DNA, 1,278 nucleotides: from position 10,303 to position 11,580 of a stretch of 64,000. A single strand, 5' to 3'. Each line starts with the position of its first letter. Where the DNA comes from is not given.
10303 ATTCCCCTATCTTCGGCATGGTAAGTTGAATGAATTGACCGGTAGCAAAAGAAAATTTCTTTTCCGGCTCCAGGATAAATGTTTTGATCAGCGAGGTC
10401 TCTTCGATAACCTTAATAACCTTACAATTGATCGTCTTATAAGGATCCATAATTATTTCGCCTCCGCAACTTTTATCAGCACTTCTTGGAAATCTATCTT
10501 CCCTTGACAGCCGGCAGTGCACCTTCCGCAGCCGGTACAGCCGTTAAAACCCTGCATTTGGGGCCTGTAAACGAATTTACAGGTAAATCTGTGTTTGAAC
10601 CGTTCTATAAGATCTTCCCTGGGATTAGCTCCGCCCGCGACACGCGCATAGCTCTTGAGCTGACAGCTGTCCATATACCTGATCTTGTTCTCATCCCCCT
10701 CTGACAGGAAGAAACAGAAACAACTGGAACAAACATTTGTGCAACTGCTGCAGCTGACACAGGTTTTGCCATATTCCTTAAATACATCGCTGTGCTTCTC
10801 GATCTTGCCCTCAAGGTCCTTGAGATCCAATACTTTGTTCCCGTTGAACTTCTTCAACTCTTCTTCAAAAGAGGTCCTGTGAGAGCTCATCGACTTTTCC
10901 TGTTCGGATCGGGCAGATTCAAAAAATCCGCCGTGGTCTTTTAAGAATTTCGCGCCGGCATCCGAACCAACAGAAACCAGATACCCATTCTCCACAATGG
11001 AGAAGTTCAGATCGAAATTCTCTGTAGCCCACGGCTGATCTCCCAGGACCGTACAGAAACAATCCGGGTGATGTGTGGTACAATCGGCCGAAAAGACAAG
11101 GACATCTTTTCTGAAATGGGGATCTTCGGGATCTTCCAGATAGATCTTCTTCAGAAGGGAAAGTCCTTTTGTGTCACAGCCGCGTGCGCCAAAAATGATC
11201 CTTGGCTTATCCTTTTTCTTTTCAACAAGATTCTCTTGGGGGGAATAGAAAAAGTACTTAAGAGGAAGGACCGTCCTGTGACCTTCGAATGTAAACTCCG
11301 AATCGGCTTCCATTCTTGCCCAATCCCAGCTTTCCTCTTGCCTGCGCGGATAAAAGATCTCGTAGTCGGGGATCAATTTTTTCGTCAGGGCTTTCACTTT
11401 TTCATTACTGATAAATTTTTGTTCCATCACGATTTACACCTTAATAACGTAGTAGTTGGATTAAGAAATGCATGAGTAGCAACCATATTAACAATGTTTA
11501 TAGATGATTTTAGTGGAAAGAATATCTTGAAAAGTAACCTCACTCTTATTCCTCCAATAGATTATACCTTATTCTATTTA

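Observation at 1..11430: Mrp-linked group 4 [NiFe] hydrogenase operon headed by a HydB/HydG-like NAD(P)H module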

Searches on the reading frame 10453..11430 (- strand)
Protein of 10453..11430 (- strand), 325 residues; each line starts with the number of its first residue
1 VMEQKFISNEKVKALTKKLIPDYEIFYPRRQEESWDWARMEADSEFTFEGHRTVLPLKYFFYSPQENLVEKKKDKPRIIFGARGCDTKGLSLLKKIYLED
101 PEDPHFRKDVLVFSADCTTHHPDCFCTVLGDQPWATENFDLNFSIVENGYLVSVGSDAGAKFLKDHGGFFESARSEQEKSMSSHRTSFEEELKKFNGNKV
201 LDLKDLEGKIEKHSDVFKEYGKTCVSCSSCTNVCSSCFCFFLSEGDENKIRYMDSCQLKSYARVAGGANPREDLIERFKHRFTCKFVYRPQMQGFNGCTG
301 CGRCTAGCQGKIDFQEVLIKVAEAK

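Call 7: search_protein_families(library=pfam, proteins=[window:10453-11430:-], max_evalue=0.01)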
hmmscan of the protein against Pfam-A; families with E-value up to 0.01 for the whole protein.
window:10453-11430:- (325 aa): 2 families
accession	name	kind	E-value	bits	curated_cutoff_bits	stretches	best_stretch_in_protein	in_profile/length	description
PF17179.9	Fer4_22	-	2e-21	77.1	27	1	223-312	1-95/95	4Fe-4S dicluster domain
PF13183.11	Fer4_8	-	0.007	17.3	27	0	222-311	3-67/68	4Fe-4S dicluster domain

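Call 11: find_related_loci(query=window:10453-11430:-, collection=genome_contigs, flank=10000)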
Query window:10453-11430:- (325 aa) in genome_contigs; peptide patterns used: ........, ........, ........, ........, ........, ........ (x = any residue, [..] = any of these).
600 stretches matched a pattern (row limit reached: there are more); 1 encode a relative of the query (tblastn E <= 1e-3); 1 distinct loci.
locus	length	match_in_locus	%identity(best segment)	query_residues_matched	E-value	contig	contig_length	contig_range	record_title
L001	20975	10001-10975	98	1-325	0e+0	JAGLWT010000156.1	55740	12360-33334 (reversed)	MAG: bacterium isolate RS_12_30 ZL285.bin.30.fa_156, whole genome shotgun sequence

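Call 14: find_homologous_proteins(query=window:10453-11430:-, max_evalue=1e-10)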
Query window:10453-11430:- (325 aa): 50 proteins with E <= 1e-10 among 926 candidates.
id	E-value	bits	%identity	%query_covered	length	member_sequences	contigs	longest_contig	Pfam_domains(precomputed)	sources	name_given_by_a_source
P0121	5.1e-224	760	100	100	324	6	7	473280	PF17179.10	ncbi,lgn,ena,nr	ncbi:4Fe-4S dicluster domain-containing protein [Candidatus Calescamantes bacterium]|nr:4Fe-4S diclu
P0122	6.8e-141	487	64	98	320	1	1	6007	PF17179.10,PF13237.12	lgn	-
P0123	3.2e-132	459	60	98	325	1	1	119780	PF17179.10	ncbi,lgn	ncbi:MAG: 4Fe-4S dicluster domain-containing protein [bacterium]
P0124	3.3e-131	455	62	98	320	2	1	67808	PF17179.10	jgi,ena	-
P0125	5.7e-130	451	59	99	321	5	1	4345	PF17179.10,PF13237.12,PF13187.12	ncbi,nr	ncbi:MAG: hypothetical protein COX48_02305 [bacterium (Candidatus Stahlbacteria) CG23_combo_of_CG06-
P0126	1.3e-126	440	60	98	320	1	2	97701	PF17179.10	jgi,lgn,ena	-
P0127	4.6e-126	438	58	98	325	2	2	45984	PF17179.10,PF13237.12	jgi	-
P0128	1.4e-125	437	58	98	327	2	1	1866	PF17179.10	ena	-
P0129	5.6e-123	428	57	98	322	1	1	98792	PF17179.10,PF13187.12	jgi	-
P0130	1.1e-121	424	57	98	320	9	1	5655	PF17179.10,PF13237.12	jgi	-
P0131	1.7e-121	423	57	98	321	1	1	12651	PF17179.10,PF12838.13,PF13183.12,PF13187.12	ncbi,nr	ncbi:MAG: 4Fe-4S dicluster domain-containing protein [Elusimicrobia bacterium]|nr:4Fe-4S dicluster d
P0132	7.7e-121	421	57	98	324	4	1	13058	PF17179.10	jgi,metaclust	metaclust:\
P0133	8.2e-115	401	59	89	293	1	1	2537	PF17179.10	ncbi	ncbi:MAG: 4Fe-4S dicluster domain-containing protein, partial [bacterium]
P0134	4.6e-114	399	55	98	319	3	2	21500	PF17179.10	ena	-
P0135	7.3e-114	398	53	97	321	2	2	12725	PF17179.10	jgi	-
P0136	1.3e-110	388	53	98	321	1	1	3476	PF17179.10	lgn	-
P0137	2.0e-106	374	51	98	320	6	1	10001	PF17179.10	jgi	-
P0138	4.1e-82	294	46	99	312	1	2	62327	PF17179.10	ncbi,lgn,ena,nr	ncbi:4Fe-4S dicluster domain-containing protein [candidate division WOR-3 bacterium]|nr:4Fe-4S diclu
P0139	6.0e-81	290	47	98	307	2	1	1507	PF17179.10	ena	-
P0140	9.3e-81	289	43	99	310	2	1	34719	PF17179.10,PF13187.12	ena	-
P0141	1.2e-79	286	46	99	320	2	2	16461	PF17179.10,PF13187.12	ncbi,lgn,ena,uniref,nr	ncbi:hypothetical protein CH333_05140 [candidate division WOR-3 bacterium JGI_Cruoil_03_44_89]|unire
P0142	1.6e-79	285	45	99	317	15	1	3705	PF17179.10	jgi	-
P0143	1.2e-77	279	45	98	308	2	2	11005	PF17179.10,PF12797.13,PF13534.12,PF13187.12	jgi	jgi:hypothetical protein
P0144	1.4e-76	276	44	99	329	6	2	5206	PF17179.10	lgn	-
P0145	1.7e-76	275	45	98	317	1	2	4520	PF17179.10,PF13183.12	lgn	-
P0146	3.5e-72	261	43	98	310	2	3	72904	PF17179.10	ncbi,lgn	-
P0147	1.5e-67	246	39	98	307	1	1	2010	PF17179.10,PF12797.13,PF00037.33,PF12838.13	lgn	-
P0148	2.6e-64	235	36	99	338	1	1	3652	PF17179.10,PF12797.13,PF00037.33,PF13183.12,PF13187.12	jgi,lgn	jgi:sulfhydrogenase subunit beta (sulfur reductase)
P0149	3.4e-62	228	55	60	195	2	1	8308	PF17179.10,PF13237.12,PF13187.12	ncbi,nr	ncbi:4Fe-4S dicluster domain-containing protein, partial [bacterium]|nr:hypothetical protein [Candid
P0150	1.9e-61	226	37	98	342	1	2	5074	PF17179.10,PF12797.13,PF13746.12,PF13534.12,PF13183.12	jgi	jgi:ferredoxin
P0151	3.5e-61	225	37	98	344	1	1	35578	PF17179.10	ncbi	-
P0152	2.2e-57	213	35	99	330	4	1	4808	PF17179.10,PF13746.12,PF12838.13,PF13237.12,PF13187.12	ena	-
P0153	9.9e-57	210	35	98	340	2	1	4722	PF17179.10,PF12797.13,PF13534.12,PF13183.12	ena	-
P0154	2.0e-55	206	36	98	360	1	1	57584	PF17179.10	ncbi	ncbi:MAG: 4Fe-4S dicluster domain-containing protein [bacterium]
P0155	1.6e-54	203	34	88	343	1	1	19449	PF17179.10,PF12797.13,PF13237.12,PF13183.12,PF13187.12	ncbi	-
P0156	2.6e-54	202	36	91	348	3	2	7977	PF17179.10,PF12797.13,PF13746.12,PF13237.12,PF13187.12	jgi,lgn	jgi:ferredoxin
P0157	9.1e-54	201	34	99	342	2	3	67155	PF17179.10,PF12797.13,PF13534.12,PF13183.12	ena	-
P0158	1.0e-52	197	36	93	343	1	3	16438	PF14697.12,PF17179.10,PF12797.13,PF00037.33,PF13746.12,PF13484.12,PF12838.13,PF25160.2,PF13237.12,PF12800.13,PF13187.12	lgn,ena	-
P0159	1.8e-50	190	33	98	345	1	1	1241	PF17179.10,PF12797.13,PF00037.33,PF13746.12,PF12838.13,PF13237.12,PF13183.12,PF13187.12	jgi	jgi:sulfhydrogenase subunit beta (sulfur reductase)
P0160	2.7e-49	186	33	97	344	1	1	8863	PF14697.12,PF17179.10,PF12797.13,PF13534.12,PF13237.12,PF13183.12,PF13187.12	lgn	-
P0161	1.7e-48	183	34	98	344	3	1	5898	PF17179.10,PF13183.12,PF13187.12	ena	-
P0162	5.7e-48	182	35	84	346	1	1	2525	PF17179.10,PF12838.13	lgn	-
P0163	2.9e-47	179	32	99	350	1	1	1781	PF17179.10,PF12838.13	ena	-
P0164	4.0e-47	179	34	90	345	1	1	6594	PF17179.10,PF12797.13,PF00037.33,PF13534.12,PF13237.12,PF13183.12,PF13187.12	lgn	-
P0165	2.4e-45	173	45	61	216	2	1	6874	PF17179.10,PF12838.13,PF13183.12,PF13187.12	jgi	jgi:ferredoxin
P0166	7.5e-44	168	35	76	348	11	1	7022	PF17179.10,PF12838.13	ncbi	-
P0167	5.8e-43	165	33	98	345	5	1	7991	PF17179.10,PF13187.12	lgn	-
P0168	6.9e-37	145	30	97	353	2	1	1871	PF17179.10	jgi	jgi:sulfhydrogenase subunit beta (sulfur reductase)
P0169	6.3e-32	129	38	59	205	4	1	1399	PF17179.10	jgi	jgi:ferredoxin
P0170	2.8e-20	91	31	82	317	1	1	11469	PF14697.12,PF17179.10,PF00037.33,PF12838.13,PF13237.12,PF13183.12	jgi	jgi:sulfhydrogenase subunit beta (sulfur reductase)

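Call 15: find_encoding_contigs(protein=P0138, flank=10000, max_places=2)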
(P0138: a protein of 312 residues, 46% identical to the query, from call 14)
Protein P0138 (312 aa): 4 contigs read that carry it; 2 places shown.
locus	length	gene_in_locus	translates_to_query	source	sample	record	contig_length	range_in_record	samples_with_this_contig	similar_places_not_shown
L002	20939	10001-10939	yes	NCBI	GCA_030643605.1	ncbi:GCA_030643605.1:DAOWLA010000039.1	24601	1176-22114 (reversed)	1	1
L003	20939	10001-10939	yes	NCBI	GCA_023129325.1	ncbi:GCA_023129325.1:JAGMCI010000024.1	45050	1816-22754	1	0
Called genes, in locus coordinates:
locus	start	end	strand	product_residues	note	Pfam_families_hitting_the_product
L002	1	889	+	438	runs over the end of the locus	PF11638:DnaA_N, PF00308:Bac_DnaA, PF01695:IstB_IS21, PF01637:ATPase_2 (weak), PF13173:AAA_14 (faint), PF13401:AAA_22 (faint), PF00004:AAA (weak), PF08299:Bac_DnaA_C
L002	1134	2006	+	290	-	PF01551:Peptidase_M23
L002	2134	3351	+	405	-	PF00709:Adenylsucc_synt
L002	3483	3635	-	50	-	-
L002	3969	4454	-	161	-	-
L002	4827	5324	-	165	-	-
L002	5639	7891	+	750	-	PF00708:Acylphosphatase, PF07503:zf-HYPF, PF01300:Sua5_yciO_yrdC, PF17788:HypF_C, PF22521:HypF_C_2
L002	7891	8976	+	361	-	PF01924:HypD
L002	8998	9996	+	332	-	PF00586:AIRS, PF02769:AIRS_C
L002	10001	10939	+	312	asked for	PF17179:Fer4_22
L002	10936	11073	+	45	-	-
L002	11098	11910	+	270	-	PF00970:FAD_binding_6, PF00175:NAD_binding_1, PF10418:DHODB_Fe-S_bind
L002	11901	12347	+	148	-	PF13187:Fer4_9 (faint), PF13237:Fer4_10 (faint), PF13247:Fer4_11 (faint), PF00037:Fer4 (faint), PF12838:Fer4_7 (faint)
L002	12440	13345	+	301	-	PF00146:NADHdh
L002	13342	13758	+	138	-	PF01058:Oxidored_q6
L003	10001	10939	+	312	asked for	PF17179:Fer4_22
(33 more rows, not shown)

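Call 16: find_encoding_contigs(protein=P0151, flank=10000, max_places=2)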
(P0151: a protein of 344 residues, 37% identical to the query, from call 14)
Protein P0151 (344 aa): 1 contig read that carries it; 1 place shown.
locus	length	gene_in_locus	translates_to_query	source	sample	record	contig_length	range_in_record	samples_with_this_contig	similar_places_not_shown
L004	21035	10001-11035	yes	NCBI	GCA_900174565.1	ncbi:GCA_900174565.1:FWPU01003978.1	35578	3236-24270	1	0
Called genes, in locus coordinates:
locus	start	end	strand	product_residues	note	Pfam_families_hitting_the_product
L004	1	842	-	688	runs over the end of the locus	PF02092:tRNA_synt_2f, PF05746:DALR_1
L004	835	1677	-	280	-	PF02091:tRNA-synt_2e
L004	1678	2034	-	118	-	PF13224:DUF4032 (faint)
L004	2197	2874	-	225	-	PF02683:DsbD_TM, PF13386:DsbD_2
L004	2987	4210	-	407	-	PF04055:Radical_SAM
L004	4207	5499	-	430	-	PF04205:FMN_bind, PF12801:Fer4_5, PF00037:Fer4 (faint), PF12801:Fer4_5, PF14697:Fer4_21 (faint), PF13237:Fer4_10 (weak), PF12838:Fer4_7 (weak), PF13187:Fer4_9 (weak)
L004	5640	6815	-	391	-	PF00266:Aminotran_5, PF01041:DegT_DnrJ_EryC1, PF01212:Beta_elim_lyase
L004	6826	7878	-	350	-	PF01837:HcyBio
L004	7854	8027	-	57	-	PF01837:HcyBio (weak)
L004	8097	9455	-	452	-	PF00483:NTP_transferase, PF01128:IspD (weak), PF12804:NTP_transf_3, PF25084:LbH_EIF2B (faint), PF25087:GMPPB_C (faint), PF00132:Hexapep (faint)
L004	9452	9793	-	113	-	PF07238:PilZ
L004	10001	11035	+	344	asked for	PF17179:Fer4_22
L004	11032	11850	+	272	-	PF00970:FAD_binding_6 (weak), PF00175:NAD_binding_1, PF10418:DHODB_Fe-S_bind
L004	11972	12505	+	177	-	PF13187:Fer4_9 (faint), PF13247:Fer4_11, PF12838:Fer4_7 (weak)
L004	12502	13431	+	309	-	PF00146:NADHdh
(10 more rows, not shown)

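Call 17: find_encoding_contigs(protein=P0154, flank=10000, max_places=2)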
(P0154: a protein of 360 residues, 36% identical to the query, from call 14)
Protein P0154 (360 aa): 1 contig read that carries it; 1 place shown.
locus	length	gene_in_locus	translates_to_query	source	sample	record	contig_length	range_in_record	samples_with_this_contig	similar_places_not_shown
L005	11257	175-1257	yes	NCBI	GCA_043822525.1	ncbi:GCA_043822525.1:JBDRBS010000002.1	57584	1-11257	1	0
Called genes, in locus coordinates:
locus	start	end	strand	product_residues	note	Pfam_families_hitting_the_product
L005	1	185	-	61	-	?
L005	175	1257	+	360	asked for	PF17179:Fer4_22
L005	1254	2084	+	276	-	PF00970:FAD_binding_6 (weak), PF00175:NAD_binding_1, PF10418:DHODB_Fe-S_bind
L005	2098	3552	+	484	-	PF04879:Molybdop_Fe4S4, PF00384:Molybdopterin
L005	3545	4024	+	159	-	PF13187:Fer4_9 (faint), PF13484:Fer4_16 (faint), PF13237:Fer4_10 (weak), PF13247:Fer4_11, PF12838:Fer4_7, PF25160:LdpA_Fe-S-bd (weak), PF00037:Fer4 (weak)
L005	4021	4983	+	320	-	PF00146:NADHdh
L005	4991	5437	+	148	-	PF01058:Oxidored_q6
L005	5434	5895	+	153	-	PF00329:Complex1_30kDa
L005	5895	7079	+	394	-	PF00374:NiFeSe_Hases, PF00346:Complex1_49kDa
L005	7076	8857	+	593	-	PF00361:Proton_antipo_M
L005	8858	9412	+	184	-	PF13244:MbhD, PF00499:Oxidored_q3 (weak), PF20501:MbhE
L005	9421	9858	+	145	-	PF04039:MnhB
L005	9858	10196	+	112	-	PF00420:Oxidored_q2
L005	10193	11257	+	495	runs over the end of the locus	PF00662:Proton_antipo_N (weak), PF10125:NADHdeh_related, PF00361:Proton_antipo_M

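Call 25: search_solved_structures(query=window:10453-11430:-, max_evalue=0.1, show_alignments=3)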
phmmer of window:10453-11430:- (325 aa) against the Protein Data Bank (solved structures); distinct sequences matched with E-value up to 0.1: 2.
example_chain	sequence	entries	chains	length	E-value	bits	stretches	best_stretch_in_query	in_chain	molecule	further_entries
9nez_B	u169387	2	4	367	2.7e-32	115.2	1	31-316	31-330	Sulfhydrogenase 1 subunit beta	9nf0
8rvu_E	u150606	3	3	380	0.0053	18.9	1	168-240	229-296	Formate dehydrogenase, beta subunit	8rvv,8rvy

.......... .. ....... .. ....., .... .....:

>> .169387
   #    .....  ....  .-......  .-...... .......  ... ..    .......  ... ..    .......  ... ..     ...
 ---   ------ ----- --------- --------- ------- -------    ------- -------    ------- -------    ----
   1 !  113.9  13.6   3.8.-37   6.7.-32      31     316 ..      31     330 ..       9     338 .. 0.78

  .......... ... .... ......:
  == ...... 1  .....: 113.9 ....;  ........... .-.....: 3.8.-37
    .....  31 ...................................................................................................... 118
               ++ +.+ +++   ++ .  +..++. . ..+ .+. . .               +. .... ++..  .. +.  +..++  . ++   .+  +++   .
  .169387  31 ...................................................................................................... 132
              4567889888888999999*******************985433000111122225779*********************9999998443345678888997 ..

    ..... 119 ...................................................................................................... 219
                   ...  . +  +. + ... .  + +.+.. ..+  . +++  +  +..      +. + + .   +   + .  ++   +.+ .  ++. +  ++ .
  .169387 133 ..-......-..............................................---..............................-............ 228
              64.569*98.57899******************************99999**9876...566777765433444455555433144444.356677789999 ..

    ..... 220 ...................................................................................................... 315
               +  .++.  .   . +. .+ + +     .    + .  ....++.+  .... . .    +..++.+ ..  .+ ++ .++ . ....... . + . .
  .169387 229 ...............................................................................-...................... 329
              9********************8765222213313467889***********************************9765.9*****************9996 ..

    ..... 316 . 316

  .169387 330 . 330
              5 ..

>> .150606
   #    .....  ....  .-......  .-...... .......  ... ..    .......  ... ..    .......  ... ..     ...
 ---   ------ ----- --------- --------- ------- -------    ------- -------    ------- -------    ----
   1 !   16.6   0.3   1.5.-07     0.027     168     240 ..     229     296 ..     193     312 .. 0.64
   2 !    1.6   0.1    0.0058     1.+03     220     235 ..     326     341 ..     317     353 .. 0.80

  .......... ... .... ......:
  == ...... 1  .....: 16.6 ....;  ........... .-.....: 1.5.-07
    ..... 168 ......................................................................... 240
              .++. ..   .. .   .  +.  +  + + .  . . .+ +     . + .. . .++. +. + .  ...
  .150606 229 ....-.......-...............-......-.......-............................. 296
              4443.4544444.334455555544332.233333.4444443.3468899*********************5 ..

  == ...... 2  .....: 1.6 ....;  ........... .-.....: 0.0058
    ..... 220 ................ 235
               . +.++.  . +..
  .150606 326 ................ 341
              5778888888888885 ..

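Call 27: search_protein_families(library=ncbifam, proteins=[window:10453-11430:-], max_evalue=0.00001)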
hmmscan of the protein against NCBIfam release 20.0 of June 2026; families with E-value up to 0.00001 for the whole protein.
window:10453-11430:- (325 aa): 3 families
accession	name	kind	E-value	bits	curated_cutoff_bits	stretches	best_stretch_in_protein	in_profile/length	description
NF040829.1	sulfhyd_ShyB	equivalog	8.8e-49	166.3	690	1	8-323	7-331/334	NAD(P)-dependent hydrogenase/sulfhydrogenase 2 subunit beta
NF040833.1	sulfhyd_HydB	equivalog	2.3e-34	118.8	750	1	31-318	31-332/367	NADPH-dependent hydrogenase/sulfhydrogenase 1 subunit beta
TIGR02910.1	sulfite_red_A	equivalog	9.8e-32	110.5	323.15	1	36-322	50-327/334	anaerobic sulfite reductase subunit AsrA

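Call 37: find_related_loci(query=A1, collection=metagenome_contigs, flank=10000)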
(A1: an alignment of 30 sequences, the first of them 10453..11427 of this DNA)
Query A1 (324 aa) in metagenome_contigs; peptide patterns used: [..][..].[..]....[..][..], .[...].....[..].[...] (x = any residue, [..] = any of these).
600 stretches matched a pattern (row limit reached: there are more); 307 encode a relative of the query (tblastn E <= 1e-3); the best 80 are kept; 80 distinct loci.
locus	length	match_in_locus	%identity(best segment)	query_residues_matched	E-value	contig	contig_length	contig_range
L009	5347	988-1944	62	2-320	4e-134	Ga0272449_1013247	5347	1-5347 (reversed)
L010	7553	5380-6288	46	1-315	2e-81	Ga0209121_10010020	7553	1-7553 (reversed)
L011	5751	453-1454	37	5-320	3e-68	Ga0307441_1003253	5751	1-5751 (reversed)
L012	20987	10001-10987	37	4-320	1e-65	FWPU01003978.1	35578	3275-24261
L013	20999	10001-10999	35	1-321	4e-62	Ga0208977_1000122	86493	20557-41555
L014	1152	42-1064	35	1-322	2e-64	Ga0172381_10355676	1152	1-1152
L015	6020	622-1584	39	46-324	4e-60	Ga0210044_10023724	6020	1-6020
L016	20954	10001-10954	36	22-323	1e-59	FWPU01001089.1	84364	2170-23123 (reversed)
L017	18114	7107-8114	36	5-321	2e-59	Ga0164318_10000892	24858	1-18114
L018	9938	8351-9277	34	22-321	6e-59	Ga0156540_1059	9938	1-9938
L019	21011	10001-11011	32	5-320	1e-58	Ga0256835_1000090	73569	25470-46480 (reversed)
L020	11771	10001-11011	35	5-322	2e-58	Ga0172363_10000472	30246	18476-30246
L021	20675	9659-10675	35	1-320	2e-58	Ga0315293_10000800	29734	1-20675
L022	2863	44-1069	34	2-324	1e-58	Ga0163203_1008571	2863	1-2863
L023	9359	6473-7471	35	4-317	3e-58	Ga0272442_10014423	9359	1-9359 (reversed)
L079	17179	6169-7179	32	2-323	2e-45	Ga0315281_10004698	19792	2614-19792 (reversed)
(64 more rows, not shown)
